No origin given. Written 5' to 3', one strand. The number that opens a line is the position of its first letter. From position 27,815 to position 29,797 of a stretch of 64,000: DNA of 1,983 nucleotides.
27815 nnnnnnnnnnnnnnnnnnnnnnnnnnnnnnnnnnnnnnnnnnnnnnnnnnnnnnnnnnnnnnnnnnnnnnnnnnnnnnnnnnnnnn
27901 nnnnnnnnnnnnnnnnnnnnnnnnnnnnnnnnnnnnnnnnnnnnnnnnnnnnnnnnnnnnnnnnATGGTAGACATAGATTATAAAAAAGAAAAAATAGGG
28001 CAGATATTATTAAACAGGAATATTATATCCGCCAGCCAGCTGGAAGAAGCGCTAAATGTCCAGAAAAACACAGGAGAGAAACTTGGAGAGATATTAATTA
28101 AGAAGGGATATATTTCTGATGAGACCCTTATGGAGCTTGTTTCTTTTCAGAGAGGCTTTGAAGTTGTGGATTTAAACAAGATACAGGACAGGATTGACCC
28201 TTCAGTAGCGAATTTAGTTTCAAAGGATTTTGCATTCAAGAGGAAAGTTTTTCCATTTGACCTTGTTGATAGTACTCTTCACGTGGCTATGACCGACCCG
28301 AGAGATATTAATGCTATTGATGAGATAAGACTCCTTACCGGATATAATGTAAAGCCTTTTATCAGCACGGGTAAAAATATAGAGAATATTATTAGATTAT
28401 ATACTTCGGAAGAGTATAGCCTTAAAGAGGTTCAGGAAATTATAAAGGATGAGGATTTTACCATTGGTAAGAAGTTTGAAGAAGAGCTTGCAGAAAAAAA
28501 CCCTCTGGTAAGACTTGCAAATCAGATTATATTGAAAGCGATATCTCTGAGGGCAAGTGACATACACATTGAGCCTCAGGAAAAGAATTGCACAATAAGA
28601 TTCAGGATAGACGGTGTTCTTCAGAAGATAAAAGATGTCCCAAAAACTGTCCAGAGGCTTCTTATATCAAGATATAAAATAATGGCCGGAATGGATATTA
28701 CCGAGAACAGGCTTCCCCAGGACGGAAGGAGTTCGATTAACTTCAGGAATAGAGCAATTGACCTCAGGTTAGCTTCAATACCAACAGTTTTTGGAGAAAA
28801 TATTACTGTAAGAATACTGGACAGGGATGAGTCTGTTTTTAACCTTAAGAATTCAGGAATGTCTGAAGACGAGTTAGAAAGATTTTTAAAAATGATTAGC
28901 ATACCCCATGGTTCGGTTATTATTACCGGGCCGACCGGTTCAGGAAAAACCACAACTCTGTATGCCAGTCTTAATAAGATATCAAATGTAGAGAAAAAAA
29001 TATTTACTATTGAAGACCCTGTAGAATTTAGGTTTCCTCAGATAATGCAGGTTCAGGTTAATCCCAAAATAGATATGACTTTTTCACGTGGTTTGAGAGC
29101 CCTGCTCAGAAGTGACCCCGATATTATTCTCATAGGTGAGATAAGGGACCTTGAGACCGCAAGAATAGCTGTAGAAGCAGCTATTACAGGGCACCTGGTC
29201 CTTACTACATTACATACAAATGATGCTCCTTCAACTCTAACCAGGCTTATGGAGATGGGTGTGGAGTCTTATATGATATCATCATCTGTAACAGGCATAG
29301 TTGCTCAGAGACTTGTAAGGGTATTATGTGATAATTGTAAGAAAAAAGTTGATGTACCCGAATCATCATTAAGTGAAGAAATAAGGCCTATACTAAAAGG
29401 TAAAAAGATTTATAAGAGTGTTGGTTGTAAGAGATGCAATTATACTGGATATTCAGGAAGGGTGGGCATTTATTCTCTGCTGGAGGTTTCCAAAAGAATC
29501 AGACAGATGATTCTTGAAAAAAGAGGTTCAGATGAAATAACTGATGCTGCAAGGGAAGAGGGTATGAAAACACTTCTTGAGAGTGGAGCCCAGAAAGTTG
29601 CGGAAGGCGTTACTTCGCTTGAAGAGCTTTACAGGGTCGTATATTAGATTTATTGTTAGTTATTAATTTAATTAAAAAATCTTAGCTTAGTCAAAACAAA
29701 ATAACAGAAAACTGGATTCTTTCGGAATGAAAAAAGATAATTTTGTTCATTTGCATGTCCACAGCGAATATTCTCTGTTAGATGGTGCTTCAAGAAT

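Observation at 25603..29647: Divergent c-di-GMP module: a PAS-GGDEF-HD-GYP enzyme facing an orphan PilB/MshE-type ATPase with two MshEN c-di-GMP-binding motifs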

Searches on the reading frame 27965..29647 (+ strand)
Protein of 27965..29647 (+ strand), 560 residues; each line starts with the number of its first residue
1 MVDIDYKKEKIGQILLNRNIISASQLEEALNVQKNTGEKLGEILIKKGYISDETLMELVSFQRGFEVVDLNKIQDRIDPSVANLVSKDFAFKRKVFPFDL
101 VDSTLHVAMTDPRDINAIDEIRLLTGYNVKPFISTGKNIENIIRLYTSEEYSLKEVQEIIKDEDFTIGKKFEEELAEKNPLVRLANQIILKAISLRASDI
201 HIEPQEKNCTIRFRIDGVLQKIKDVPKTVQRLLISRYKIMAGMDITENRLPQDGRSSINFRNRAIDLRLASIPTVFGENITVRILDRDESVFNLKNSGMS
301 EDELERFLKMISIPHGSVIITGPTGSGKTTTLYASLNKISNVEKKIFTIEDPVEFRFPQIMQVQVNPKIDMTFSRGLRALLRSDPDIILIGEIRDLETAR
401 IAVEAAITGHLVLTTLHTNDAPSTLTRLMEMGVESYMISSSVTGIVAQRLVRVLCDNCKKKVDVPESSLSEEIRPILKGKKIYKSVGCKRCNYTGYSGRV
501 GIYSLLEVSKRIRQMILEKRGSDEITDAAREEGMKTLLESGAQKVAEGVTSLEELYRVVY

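Call 3: search_protein_families(library=pfam, proteins=[window:27965-29647:+], max_evalue=0.01)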
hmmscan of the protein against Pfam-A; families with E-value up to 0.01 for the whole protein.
window:27965-29647:+ (560 aa): 10 families
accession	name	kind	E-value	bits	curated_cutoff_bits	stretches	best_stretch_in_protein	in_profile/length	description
PF00437.27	T2SSE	-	1.1e-136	455.8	24.9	1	175-557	2-370/370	Type II/IV secretion system protein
PF05157.20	MshEN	-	5.1e-15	55.7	23.1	1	74-150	10-87/90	MshEN domain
PF03266.21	NTPase_1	-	0.00068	20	23.9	0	356-440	67-157/168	NTPase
PF20720.3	nSTAND3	-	0.00068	19.8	27.2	1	315-355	17-57/155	Novel STAND NTPase 3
PF13401.12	AAA_22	-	0.0025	18.6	27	1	316-353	6-43/130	AAA domain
PF14420.11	Clr5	-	0.0025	18.3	22.3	1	140-168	10-39/54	Clr5 domain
PF25199.1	nSTAND_NTPase5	-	0.0025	18.1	34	1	317-360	43-87/145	Novel STAND NTPase 5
PF10415.14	FumaraseC_C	-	0.0028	18.5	32.5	0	35-62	23-50/54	Fumarase C C-terminus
PF13191.12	AAA_16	-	0.0072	17.3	32.6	0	303-339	8-48/167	AAA ATPase domain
PF13555.12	AAA_29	-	0.0087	16.2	27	0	314-334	20-41/61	P-loop containing region of AAA domain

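Call 4: search_protein_families(library=ncbifam, proteins=[window:27965-29647:+], max_evalue=0.001)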
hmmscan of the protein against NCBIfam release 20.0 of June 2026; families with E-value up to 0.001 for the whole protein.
window:27965-29647:+ (560 aa): 21 families
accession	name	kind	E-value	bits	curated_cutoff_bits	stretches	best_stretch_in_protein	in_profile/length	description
TIGR02538.1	type_IV_pilB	equivalog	2.4e-177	591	675.65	1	10-559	1-562/564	type IV-A pilus assembly ATPase PilB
TIGR02533.1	type_II_gspE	equivalog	6.5e-169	562.6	630.25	1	86-558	5-485/486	type II secretion system ATPase GspE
NF053534.1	T4PilAsmATPsTfpB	equivalog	3.6e-141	471.4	850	1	46-559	59-582/584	type IV pilus assembly ATPase TfpB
NF007755.0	PRK10436.1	equivalog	3.3e-136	454.7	617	1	100-559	24-459/465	type II secretion system protein GspE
NF041000.1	ATPase_ComGA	equivalog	2.8e-82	275.7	300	1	187-452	2-266/267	competence type IV pilus ATPase ComGA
TIGR01420.1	pilT_fam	subfamily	5.7e-50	170.5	319.1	1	186-453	3-270/343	PilT/PilU family type 4a pilus ATPase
TIGR02525.1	plasmid_TraJ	equivalog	5.2e-26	91.5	368.3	1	279-432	119-273/372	plasmid transfer ATPase TraJ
NF058587.1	archaellum_moto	equivalog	8.8e-22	77.5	550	1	277-430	236-395/527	archaellum flagellar ATPase motor FlaI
TIGR02524.1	dot_icm_DotB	equivalog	1.4e-21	77.1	463.3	1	307-442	126-270/358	Dot/Icm type IV secretion system ATPase DotB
NF053729.1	c-di-GMP_motif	domain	4.7e-19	67.9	38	1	10-62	1-53/53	cyclic di-GMP-binding domain-containing protein, MshE-related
NF012033.0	PRK15489.1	equivalog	6.7e-18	64.2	537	1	7-151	489-631/703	glycosyl transferase family protein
TIGR02788.1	VirB11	equivalog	7.6e-18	64.6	249.95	1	300-436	129-270/308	P-type DNA transfer ATPase VirB11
TIGR02782.1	TrbB_P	equivalog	1.1e-17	64.3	304.55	1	297-433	119-257/303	P-type conjugative transfer ATPase TrbB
TIGR03819.1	heli_sec_ATPase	hypoth_equivalog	1e-15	57.8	373.15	1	232-450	98-319/340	TadA family conjugal transfer-associated ATPase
NF010469.0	PRK13894.1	subfamily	2.6e-15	56.6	508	1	297-431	131-267/320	conjugal transfer ATPase TrbB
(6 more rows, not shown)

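Call 6: find_encoding_contigs(protein=window:27965-29647:+, flank=10000, max_places=6)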
Protein window:27965-29647:+ (560 aa): no gene with exactly this product is on record in the collection.

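Call 11: search_solved_structures(query=window:27965-29647:+, max_evalue=1e-10, show_alignments=0)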
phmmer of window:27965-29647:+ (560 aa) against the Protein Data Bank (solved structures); distinct sequences matched with E-value up to 1e-10: 33.
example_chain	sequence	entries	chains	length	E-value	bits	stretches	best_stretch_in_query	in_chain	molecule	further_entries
6f8l_G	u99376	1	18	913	1.2e-151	508.7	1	9-556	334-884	Type IV pilus assembly protein PilF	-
5tsg_B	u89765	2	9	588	3.1e-135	454.6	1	9-559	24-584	Type IV pilus biogenesis ATPase PilB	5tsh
5zfr_A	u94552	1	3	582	3.1e-135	454.6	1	9-559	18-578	Type IV pilus biogenesis ATPase PilB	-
6olj_C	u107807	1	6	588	3.2e-135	454.5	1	9-559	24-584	Type IV pilus biogenesis ATPase PilB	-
3jc8_Ba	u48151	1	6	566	5.3e-132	443.9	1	10-555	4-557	Type IV-A pilus assembly ATPase PilB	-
4pht_A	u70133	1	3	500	2.4e-116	392.2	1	111-558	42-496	General secretory pathway protein E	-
1p9r_A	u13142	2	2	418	2.4e-113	382.4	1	176-557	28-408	General secretion pathway protein E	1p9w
4kss_A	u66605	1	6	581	4.1e-113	381.6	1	176-558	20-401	Type II secretion system protein E, hemolysin-coregulated protein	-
4ksr_A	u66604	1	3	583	4.1e-113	381.6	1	176-558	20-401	Type II secretion system protein E, Hemolysin-coregulated protein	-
5oiu_A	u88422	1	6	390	1.2e-108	366.8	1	182-556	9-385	Type IV pilus assembly protein PilF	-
5it5_F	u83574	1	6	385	1.9e-108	366.2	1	184-556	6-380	ATP binding motif-containing protein PilF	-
6ejf_A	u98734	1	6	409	2.4e-108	365.9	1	184-556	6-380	Type IV pilus assembly protein PilF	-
8dze_A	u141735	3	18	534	2e-38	135.2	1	178-523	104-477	BfpD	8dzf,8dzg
2ewv_A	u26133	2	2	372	5.7e-34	120.5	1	172-452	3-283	twitching motility protein PilT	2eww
2gsz_A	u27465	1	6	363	2.8e-33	118.2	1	187-452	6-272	twitching motility protein PilT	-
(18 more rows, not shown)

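Call 21: find_homologous_proteins(query=window:27965-29647:+, max_evalue=1e-50)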
Query window:27965-29647:+ (560 aa): 7999 proteins with E <= 1e-50 among 8000 candidates; the best 120 are listed.
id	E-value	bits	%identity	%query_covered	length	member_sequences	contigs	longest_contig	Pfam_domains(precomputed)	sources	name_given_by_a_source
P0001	0.0e+0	1164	95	100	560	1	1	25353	PF05157.21,PF00437.27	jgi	jgi:type IV pilus assembly protein PilB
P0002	0.0e+0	1137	93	100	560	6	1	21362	PF05157.21,PF00437.27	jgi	-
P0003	0.0e+0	1113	91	100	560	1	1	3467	PF05157.21,PF00437.27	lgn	-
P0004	0.0e+0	1108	90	100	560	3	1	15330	PF05157.21,PF00437.27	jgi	-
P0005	0.0e+0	1098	88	100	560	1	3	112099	PF05157.21,PF00437.27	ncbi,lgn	-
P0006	0.0e+0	1092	88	100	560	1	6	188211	PF05157.21,PF00437.27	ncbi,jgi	jgi:type IV pilus assembly protein PilB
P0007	0.0e+0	1089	86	100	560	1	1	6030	PF05157.21,PF00437.27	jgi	jgi:type IV pilus assembly protein PilB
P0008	0.0e+0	1085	88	100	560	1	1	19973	PF05157.21,PF00437.27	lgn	-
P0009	0.0e+0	1081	86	100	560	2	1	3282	PF05157.21,PF00437.27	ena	-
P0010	0.0e+0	1078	86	100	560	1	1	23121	PF05157.21,PF00437.27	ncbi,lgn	-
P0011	0.0e+0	1078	88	100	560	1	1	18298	PF05157.21,PF00437.27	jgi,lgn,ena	-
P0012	0.0e+0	1074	86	100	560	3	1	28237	PF05157.21,PF00437.27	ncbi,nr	ncbi:MAG: GspE/PulE family protein [Actinomycetota bacterium]|nr:GspE/PulE family protein [Actinomyc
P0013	0.0e+0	1071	86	100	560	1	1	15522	PF05157.21,PF00437.27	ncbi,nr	ncbi:MAG: GspE/PulE family protein [Actinomycetota bacterium]|nr:GspE/PulE family protein [Actinomyc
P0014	0.0e+0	1071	86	100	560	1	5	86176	PF05157.21,PF00437.27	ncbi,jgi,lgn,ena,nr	ncbi:MAG: GspE/PulE family protein [Candidatus Humimicrobiaceae bacterium]|jgi:type IV pilus assembl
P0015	0.0e+0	1070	86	100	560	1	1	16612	PF05157.21,PF00437.27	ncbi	-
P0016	0.0e+0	1068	87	100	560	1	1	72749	PF05157.21,PF00437.27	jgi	-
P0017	0.0e+0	1067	87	100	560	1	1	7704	PF05157.21,PF00437.27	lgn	-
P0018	0.0e+0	1067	86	100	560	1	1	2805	PF05157.21,PF00437.27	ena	-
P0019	0.0e+0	1065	86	100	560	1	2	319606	PF05157.21,PF00437.27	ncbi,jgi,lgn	-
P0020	0.0e+0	1065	85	100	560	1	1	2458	PF05157.21,PF00437.27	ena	-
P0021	0.0e+0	1062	85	100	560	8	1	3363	PF05157.21,PF00437.27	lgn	-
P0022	0.0e+0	1061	85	100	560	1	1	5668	PF05157.21,PF00437.27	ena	-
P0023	0.0e+0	1058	86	100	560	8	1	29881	PF05157.21,PF00437.27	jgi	-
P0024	0.0e+0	1054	84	100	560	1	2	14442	PF05157.21,PF00437.27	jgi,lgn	-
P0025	0.0e+0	1051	84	100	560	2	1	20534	PF05157.21,PF00437.27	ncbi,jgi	ncbi:MAG: ATPase, T2SS/T4P/T4SS family [Actinomycetota bacterium]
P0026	0.0e+0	1051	84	100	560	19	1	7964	PF05157.21,PF00437.27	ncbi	-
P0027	0.0e+0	1043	84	100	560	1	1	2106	PF05157.21,PF00437.27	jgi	-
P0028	0.0e+0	1042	84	100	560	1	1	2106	PF05157.21,PF00437.27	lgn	-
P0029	0.0e+0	1041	84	100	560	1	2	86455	PF05157.21,PF00437.27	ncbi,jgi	-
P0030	0.0e+0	1039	83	100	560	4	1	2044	PF05157.21,PF00437.27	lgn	-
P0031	0.0e+0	1039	86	98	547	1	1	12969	PF05157.21,PF00437.27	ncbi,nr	ncbi:MAG: GspE/PulE family protein, partial [Actinomycetota bacterium]|nr:GspE/PulE family protein [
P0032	0.0e+0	1038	83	100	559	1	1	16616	PF05157.21,PF00437.27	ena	-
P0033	0.0e+0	1037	83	100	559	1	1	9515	PF05157.21,PF00437.27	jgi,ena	-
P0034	0.0e+0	1037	82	100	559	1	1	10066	PF05157.21,PF00437.27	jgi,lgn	-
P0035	0.0e+0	1037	82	100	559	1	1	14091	PF05157.21,PF00437.27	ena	-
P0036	0.0e+0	1037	82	100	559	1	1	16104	PF05157.21,PF00437.27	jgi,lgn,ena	-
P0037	0.0e+0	1031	82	100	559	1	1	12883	PF05157.21,PF00437.27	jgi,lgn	jgi:type IV pilus assembly protein PilB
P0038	0.0e+0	1020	82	100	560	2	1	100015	PF05157.21,PF00437.27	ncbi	-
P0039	0.0e+0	1020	85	100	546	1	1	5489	PF05157.21,PF00437.27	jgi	-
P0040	0.0e+0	1013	80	100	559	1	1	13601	PF05157.21,PF00437.27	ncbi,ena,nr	ncbi:MAG: Flp pilus assembly complex ATPase component TadA [Actinobacteria bacterium]|nr:Flp pilus a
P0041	0.0e+0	1011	81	100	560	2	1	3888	PF05157.21,PF00437.27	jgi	-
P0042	0.0e+0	1011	80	100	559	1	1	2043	PF05157.21,PF00437.27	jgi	-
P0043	0.0e+0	1009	80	100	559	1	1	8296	PF05157.21,PF00437.27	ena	-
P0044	0.0e+0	1009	81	100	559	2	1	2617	PF05157.21,PF00437.27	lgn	-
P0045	0.0e+0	1009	80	100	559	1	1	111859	PF05157.21,PF00437.27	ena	-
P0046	1.8e-298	1008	80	100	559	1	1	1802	PF05157.21,PF00437.27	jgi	-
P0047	5.7e-298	1006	80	100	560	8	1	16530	PF05157.21,PF00437.27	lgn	-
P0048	1.8e-297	1005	80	100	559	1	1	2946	PF05157.21,PF00437.27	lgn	-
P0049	2.7e-297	1004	80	100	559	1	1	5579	PF05157.21,PF00437.27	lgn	-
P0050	3.0e-297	1004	80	100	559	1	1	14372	PF05157.21,PF00437.27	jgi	jgi:type IV pilus assembly protein PilB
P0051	3.4e-297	1004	80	100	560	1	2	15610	PF05157.21,PF00437.27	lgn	-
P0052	4.3e-297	1003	80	100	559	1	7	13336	PF05157.21,PF00437.27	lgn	-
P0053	6.3e-297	1003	80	100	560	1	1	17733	PF05157.21,PF00437.27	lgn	-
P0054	7.9e-297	1003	79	100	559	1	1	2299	PF05157.21,PF00437.27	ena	-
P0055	2.5e-296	1001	80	100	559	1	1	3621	PF05157.21,PF00437.27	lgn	-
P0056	4.2e-296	1000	80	100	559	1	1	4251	PF05157.21,PF00437.27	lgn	-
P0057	6.7e-296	1000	80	100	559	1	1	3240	PF05157.21,PF00437.27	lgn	-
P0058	6.8e-296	1000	80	100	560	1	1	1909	PF05157.21,PF00437.27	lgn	-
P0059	1.4e-295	999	79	100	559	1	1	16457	PF05157.21,PF00437.27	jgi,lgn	jgi:type IV pilus assembly protein PilB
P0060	1.6e-295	998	79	100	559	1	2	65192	PF05157.21,PF00437.27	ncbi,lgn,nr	ncbi:MAG: Flp pilus assembly complex ATPase component TadA [Chloroflexi bacterium]|nr:Flp pilus asse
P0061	2.2e-295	998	79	100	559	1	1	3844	PF05157.21,PF00437.27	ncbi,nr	ncbi:MAG: GspE/PulE family protein [Actinobacteria bacterium]|nr:GspE/PulE family protein [Actinomyc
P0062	2.3e-295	998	79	100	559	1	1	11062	PF05157.21,PF00437.27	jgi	jgi:type IV pilus assembly protein PilB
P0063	2.7e-295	998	79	100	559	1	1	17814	PF05157.21,PF00437.27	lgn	-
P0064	2.9e-295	997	79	100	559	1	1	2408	PF05157.21,PF00437.27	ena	-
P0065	3.9e-295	997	79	100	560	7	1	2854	PF05157.21,PF00437.27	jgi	-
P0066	4.3e-295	997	79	100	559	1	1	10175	PF05157.21,PF00437.27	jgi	jgi:type IV pilus assembly protein PilB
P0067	5.6e-295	996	80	100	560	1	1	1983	PF05157.21,PF00437.27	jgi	-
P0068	5.7e-295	996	80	100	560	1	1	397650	PF05157.21,PF00437.27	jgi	-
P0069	7.1e-295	996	79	100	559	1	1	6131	PF05157.21,PF00437.27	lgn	-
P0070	8.5e-295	996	80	100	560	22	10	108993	PF05157.21,PF00437.27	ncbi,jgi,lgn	jgi:type IV pilus assembly protein PilB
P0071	9.3e-295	996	80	100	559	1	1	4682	PF05157.21,PF00437.27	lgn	-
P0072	1.1e-294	995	79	100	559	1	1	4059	PF05157.21,PF00437.27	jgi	-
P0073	2.4e-294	994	79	100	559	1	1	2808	PF05157.21,PF00437.27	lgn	-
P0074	2.9e-294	994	80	100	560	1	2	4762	PF05157.21,PF00437.27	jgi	-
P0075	4.0e-294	994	79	100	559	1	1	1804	PF05157.21,PF00437.27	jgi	-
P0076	5.4e-294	993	79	100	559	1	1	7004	PF05157.21,PF00437.27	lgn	-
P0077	7.4e-294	993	79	100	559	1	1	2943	PF05157.21,PF00437.27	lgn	-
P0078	4.3e-293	990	79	100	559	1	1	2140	PF05157.21,PF00437.27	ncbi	ncbi:MAG: GspE/PulE family protein, partial [Candidatus Hydromicrobium sp.]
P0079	5.0e-293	990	79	100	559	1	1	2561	PF05157.21,PF00437.27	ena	-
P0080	1.2e-292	989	79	100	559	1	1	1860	PF05157.21,PF00437.27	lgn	-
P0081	3.4e-292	987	79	100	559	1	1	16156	PF05157.21,PF00437.27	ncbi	ncbi:MAG: GspE/PulE family protein [Candidatus Hydromicrobium sp.]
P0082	5.7e-292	987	79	100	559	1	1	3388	PF05157.21,PF00437.27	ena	-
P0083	7.0e-292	986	79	100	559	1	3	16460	PF05157.21,PF00437.27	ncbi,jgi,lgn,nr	ncbi:MAG: Flp pilus assembly complex ATPase component TadA [Actinobacteria bacterium]|nr:Flp pilus a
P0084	2.0e-291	985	79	100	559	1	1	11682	PF05157.21,PF00437.27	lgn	-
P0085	2.0e-282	955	76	100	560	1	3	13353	PF05157.21,PF00437.27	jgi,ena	-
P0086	4.2e-282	954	76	100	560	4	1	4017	PF05157.21,PF00437.27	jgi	jgi:type IV pilus assembly protein PilB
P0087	2.5e-281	951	76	100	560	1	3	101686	PF05157.21,PF00437.27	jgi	jgi:type IV pilus assembly protein PilB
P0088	1.2e-280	949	76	100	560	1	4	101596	PF05157.21,PF00437.27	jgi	jgi:type IV pilus assembly protein PilB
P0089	1.3e-280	949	76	100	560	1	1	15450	PF05157.21,PF00437.27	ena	-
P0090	5.2e-280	947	75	100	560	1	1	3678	PF05157.21,PF00437.27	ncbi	ncbi:MAG: GspE/PulE family protein [Candidatus Humimicrobiaceae bacterium]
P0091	5.4e-280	947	76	100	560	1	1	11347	PF05157.21,PF00437.27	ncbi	-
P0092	7.5e-280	947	76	100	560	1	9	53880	PF05157.21,PF00437.27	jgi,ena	-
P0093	6.2e-279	944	75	100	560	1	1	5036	PF05157.21,PF00437.27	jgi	jgi:type IV pilus assembly protein PilB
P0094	4.0e-278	941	75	100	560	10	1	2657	PF05157.21,PF00437.27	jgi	jgi:type IV pilus assembly protein PilB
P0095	4.1e-278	941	74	100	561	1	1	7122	PF05157.21,PF00437.27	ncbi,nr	ncbi:MAG: Flp pilus assembly complex ATPase component TadA [Actinobacteria bacterium]|nr:Flp pilus a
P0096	1.3e-277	939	75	100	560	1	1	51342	PF05157.21,PF00437.27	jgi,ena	-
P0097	1.5e-277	939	75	100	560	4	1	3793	PF05157.21,PF00437.27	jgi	-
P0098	4.0e-277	938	85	88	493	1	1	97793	PF05157.21,PF00437.27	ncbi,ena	-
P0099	6.1e-277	937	74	100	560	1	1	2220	PF05157.21,PF00437.27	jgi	-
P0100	7.0e-277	937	74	100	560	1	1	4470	PF05157.21,PF00437.27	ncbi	-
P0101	7.5e-277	937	75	100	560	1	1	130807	PF05157.21,PF00437.27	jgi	jgi:type IV pilus assembly protein PilB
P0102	9.5e-277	936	75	100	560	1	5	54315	PF05157.21,PF00437.27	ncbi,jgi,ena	-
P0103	1.3e-276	936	75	100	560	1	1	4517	PF05157.21,PF00437.27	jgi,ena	-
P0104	2.0e-276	935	74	100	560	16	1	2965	PF05157.21,PF00437.27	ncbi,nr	ncbi:MAG: GspE/PulE family protein [Actinobacteria bacterium]|nr:GspE/PulE family protein [Actinomyc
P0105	7.0e-275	930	74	100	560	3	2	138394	PF05157.21,PF00437.27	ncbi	-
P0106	2.2e-274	929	73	100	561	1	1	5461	PF05157.21,PF00437.27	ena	-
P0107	3.8e-273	924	74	100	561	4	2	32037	PF05157.21,PF00437.27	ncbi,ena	-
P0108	5.8e-273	924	73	100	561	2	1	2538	PF05157.21,PF00437.27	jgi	-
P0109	1.8e-272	922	73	100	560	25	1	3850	PF05157.21,PF00437.27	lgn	-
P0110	1.9e-270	916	72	100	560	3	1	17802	PF05157.21,PF00437.27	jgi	-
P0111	4.2e-269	911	73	100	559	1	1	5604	PF05157.21,PF00437.27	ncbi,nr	ncbi:MAG: GspE/PulE family protein [Actinobacteria bacterium]|nr:GspE/PulE family protein [Actinomyc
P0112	2.9e-266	902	71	100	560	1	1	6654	PF05157.21,PF00437.27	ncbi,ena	-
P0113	5.9e-266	901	71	100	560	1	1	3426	PF05157.21,PF00437.27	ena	-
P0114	1.9e-265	899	71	100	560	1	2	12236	PF05157.21,PF00437.27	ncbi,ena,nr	ncbi:MAG: Flp pilus assembly complex ATPase component TadA [Actinomycetia bacterium]|nr:Flp pilus as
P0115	2.3e-265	899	82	87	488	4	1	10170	PF05157.21,PF00437.27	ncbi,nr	ncbi:MAG: GspE/PulE family protein, partial [Actinobacteria bacterium]|nr:GspE/PulE family protein [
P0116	1.9e-262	889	70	100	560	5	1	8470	PF05157.21,PF00437.27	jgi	-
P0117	9.6e-262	887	70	100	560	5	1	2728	PF05157.21,PF00437.27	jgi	-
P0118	9.8e-262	887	69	100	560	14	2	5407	PF05157.21,PF00437.27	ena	-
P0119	1.4e-258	876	69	100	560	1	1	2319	PF05157.21,PF00437.27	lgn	-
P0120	3.8e-257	872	83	84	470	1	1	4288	PF05157.21,PF00437.27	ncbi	ncbi:MAG: GspE/PulE family protein, partial [Candidatus Hydromicrobium sp.]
